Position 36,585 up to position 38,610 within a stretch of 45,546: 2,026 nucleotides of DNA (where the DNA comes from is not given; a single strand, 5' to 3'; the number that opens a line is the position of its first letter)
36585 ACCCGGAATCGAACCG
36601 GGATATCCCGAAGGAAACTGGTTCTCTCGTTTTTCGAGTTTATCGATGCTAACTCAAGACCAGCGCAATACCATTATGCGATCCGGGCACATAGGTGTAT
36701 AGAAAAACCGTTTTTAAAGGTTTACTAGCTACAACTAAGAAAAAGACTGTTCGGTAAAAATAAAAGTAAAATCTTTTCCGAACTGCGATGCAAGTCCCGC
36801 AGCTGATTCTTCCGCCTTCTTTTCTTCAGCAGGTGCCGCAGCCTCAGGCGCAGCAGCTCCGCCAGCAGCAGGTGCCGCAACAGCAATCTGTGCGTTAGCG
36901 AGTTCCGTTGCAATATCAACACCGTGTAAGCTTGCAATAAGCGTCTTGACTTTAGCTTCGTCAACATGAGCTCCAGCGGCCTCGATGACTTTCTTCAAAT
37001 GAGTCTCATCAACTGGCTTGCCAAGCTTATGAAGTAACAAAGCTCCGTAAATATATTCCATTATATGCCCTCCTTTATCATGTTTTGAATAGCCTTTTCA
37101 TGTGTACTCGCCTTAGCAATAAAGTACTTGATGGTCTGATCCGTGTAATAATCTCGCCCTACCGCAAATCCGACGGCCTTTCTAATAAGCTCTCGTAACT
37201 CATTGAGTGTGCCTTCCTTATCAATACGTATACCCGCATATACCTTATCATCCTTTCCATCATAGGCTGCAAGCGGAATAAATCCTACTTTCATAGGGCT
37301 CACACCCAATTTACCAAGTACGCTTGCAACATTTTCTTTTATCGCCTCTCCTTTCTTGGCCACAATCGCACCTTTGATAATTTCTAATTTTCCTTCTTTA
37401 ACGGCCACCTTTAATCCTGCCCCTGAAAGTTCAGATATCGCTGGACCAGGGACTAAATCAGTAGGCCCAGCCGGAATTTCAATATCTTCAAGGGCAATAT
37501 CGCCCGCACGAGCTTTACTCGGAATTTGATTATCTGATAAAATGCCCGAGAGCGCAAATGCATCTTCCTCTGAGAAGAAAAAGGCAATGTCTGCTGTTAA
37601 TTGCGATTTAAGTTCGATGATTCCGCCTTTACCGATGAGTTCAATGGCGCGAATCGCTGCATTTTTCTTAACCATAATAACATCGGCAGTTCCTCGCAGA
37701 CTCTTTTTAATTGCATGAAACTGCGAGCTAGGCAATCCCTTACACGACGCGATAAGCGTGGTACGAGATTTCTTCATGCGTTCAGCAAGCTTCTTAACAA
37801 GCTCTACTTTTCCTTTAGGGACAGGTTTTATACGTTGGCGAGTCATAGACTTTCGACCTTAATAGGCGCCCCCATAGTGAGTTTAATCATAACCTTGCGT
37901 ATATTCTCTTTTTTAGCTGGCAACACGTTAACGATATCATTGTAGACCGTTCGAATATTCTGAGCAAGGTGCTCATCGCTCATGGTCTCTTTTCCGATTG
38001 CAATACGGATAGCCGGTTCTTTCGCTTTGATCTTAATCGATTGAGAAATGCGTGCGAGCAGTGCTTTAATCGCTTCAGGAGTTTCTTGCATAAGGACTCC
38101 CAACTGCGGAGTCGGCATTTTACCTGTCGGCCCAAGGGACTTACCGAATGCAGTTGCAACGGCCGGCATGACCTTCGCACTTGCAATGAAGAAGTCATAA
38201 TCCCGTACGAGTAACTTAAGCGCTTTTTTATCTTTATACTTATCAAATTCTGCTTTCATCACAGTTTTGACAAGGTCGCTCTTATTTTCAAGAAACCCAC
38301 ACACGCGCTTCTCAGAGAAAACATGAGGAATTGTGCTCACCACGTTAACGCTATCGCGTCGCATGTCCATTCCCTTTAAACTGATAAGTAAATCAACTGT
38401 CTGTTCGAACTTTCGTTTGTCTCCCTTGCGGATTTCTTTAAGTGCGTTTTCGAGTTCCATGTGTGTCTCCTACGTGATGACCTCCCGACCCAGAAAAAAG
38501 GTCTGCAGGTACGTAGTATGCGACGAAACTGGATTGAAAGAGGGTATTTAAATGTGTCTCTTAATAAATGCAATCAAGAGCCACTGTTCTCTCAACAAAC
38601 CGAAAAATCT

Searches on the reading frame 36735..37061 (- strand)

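Call 16: search_protein_families(library=pfam, proteins=[window:36735-37061:-], max_evalue=0.1)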
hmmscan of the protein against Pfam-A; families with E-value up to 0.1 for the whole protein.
window:36735-37061:- (108 aa): 1 family
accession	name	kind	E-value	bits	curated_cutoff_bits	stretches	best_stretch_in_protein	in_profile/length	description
PF00428.24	Ribosomal_60s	-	2.5e-11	44.4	28.1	1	17-85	2-74/88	60s Acidic ribosomal protein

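Call 17: search_protein_families(library=ncbifam, proteins=[window:36735-37061:-], max_evalue=0.1)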
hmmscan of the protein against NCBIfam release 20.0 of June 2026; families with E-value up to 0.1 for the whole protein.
window:36735-37061:- (108 aa): 4 families
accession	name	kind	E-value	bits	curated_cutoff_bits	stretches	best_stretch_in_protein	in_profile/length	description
TIGR03685.1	ribo_P1_arch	equivalog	3.6e-25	88.3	100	1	1-85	1-86/105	50S ribosomal protein P1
NF045814.1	HdxpentlteDhPtlF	equivalog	0.0011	18.7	450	1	28-105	149-225/247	1-deoxy-11-beta-hydroxypentalenate dehydrogenase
NF040811.1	BenD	equivalog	0.021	14.3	380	1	49-86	164-201/256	benzoate diol dehydrogenase BenD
NF009463.0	PRK12823.1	equivalog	0.044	13.3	322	1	49-85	168-204/260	1,6-dihydroxycyclohexa-2,4-diene-1-carboxylate dehydrogenase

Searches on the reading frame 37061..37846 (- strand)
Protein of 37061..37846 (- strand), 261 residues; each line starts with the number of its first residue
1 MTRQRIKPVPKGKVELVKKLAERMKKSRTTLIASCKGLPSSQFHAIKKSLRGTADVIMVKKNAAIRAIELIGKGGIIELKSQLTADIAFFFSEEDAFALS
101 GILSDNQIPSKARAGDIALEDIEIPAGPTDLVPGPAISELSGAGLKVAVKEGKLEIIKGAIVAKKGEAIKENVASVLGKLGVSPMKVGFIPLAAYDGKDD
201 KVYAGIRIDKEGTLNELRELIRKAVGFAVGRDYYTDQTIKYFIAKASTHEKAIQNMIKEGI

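Call 16: search_protein_families(library=pfam, proteins=[window:37061-37846:-], max_evalue=0.1)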
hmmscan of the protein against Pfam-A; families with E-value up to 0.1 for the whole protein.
window:37061-37846:- (261 aa): 2 families
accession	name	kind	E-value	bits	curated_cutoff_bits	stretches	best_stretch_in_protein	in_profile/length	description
PF00466.25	Ribosomal_L10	-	4.5e-18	65.6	22.8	1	10-106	3-98/100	Ribosomal protein L10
PF17777.6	RL10P_insert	-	2.1e-15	56.8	29.1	1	112-182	1-71/71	Insertion domain in 60S ribosomal protein L10P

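Call 17: search_protein_families(library=ncbifam, proteins=[window:37061-37846:-], max_evalue=0.1)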
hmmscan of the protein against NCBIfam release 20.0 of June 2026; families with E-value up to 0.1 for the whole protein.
window:37061-37846:- (261 aa): 8 families
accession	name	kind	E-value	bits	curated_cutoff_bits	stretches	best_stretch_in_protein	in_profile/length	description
NF003099.0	PRK04019.2-2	equivalog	2e-52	178.1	341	1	4-252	6-255/293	50S ribosomal protein L10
NF003098.0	PRK04019.1-5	equivalog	5.4e-52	177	331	1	7-251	6-249/336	50S ribosomal protein L10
NF003095.0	PRK04019.1-1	equivalog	4.6e-43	147.5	381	1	5-252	9-255/339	50S ribosomal protein L10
NF003096.0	PRK04019.1-2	equivalog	3.5e-37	128.3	479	1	9-253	9-257/338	50S ribosomal protein L10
NF003097.0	PRK04019.1-4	equivalog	1.5e-29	103.2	547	1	5-253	8-255/353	50S ribosomal protein L10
NF003100.0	PRK04019.2-3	equivalog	2.9e-26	92.8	585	1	8-195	3-190/314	50S ribosomal protein L10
NF000955.1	PRK00099.1-1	equivalog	4.4e-09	36.4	85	1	13-105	3-93/168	50S ribosomal protein L10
TIGR00483.1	EF-1_alpha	equivalog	0.012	14.1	540.1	1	164-198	159-193/427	translation elongation factor EF-1 subunit alpha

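Call 21: search_solved_structures(query=window:37061-37846:-, show_alignments=2, max_evalue=0.00001)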
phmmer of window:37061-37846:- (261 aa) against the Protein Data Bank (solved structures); distinct sequences matched with E-value up to 0.00001: 44.
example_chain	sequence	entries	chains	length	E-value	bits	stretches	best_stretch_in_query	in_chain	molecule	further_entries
9l9c_Z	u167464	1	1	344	1.1e-27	100.6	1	6-253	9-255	Large ribosomal subunit protein uL10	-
4v6u_Bk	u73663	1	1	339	5.1e-26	95.2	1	13-253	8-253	Acidic ribosomal protein P0 homolog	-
3a1y_G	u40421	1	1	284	9.5e-26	94.3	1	13-253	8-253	Acidic ribosomal protein P0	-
3cc2_G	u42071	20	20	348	1e-25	94.3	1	4-252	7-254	50S ribosomal protein L10E | 50S ribosomal protein L10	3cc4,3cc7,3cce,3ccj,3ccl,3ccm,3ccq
1jj2_G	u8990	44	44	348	2.9e-25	92.7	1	4-242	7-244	RIBOSOMAL PROTEIN L10 | Acidic ribosomal protein P0 homolog | 50S RIBOSOMAL PROTEIN L10E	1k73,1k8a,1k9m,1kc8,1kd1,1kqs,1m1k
4v9f_G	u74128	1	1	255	3.4e-24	89.2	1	5-192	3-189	50S ribosomal protein L10E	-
3jsy_A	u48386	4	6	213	9.9e-24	87.7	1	12-212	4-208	Acidic ribosomal protein P0 homolog | 50S ribosomal protein L10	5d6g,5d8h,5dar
4v4n_Ak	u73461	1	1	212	9.3e-21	78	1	15-200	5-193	50S ribosomal protein P0/L10E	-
8c3a_P0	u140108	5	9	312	1.7e-18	70.6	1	12-198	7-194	60S acidic ribosomal protein P0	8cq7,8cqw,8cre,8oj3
5dat_p0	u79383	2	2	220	4.4e-18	69.2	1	12-197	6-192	60S acidic ribosomal protein P0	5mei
6r84_r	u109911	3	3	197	4.5e-18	69.2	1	12-197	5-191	60S acidic ribosomal protein P0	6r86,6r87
5tbw_p0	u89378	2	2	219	4.6e-18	69.2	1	12-197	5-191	60S acidic ribosomal protein P0 | Large ribosomal subunit protein uL10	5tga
7too_ALP0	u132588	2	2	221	5.8e-18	68.8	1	12-197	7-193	60S acidic ribosomal protein P0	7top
5lyb_p0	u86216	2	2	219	6.3e-18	68.7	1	12-197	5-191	60S acidic ribosomal protein P0,60S acidic ribosomal protein P0,60S Ribosomal Protein P0 | 60S acidic ribosomal protein P0,60S acidic ribosomal protein P0,AO, L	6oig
6woo_r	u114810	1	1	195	6.7e-18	68.6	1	13-197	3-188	uL10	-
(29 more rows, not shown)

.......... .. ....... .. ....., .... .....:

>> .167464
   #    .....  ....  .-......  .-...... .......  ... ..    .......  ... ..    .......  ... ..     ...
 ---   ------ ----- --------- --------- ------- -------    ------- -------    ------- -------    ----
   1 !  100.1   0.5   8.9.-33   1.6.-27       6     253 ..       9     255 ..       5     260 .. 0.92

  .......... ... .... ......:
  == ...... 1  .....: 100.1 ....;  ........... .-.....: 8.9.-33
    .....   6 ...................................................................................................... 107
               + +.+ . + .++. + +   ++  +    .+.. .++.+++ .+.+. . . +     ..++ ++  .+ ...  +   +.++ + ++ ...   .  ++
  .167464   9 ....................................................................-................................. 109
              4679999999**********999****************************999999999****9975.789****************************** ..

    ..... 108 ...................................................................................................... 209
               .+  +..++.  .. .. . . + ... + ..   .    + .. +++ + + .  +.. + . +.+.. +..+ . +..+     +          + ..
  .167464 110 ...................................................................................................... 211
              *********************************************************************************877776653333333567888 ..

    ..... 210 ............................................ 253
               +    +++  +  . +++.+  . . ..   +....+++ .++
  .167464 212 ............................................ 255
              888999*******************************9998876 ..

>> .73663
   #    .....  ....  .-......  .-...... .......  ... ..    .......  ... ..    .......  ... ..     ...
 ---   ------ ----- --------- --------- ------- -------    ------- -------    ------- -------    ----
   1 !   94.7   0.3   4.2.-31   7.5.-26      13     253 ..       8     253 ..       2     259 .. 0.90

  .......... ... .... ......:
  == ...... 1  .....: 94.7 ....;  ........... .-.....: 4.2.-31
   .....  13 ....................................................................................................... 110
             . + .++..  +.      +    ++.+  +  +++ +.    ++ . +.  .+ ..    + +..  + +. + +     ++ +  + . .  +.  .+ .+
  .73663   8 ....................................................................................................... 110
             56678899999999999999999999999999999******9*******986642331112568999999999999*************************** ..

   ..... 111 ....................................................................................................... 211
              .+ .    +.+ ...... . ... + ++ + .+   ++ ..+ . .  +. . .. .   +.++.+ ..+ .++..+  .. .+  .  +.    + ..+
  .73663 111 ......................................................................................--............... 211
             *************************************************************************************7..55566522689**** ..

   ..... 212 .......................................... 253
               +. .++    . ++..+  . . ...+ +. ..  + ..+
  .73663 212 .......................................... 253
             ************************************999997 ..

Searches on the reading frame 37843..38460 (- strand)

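Call 16: search_protein_families(library=pfam, proteins=[window:37843-38460:-], max_evalue=0.1)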
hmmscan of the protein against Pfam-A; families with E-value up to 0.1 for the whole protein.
window:37843-38460:- (205 aa): 2 families
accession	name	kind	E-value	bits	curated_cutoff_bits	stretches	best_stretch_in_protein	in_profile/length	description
PF00687.26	Ribosomal_L1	-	1.7e-33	116.3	32.2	1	11-197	2-197/198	Ribosomal protein L1p/L10e family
PF19036.6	Fuz_longin_1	-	0.032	14.9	26.1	1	131-181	46-95/125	First Longin domain of FUZ, MON1 and HPS1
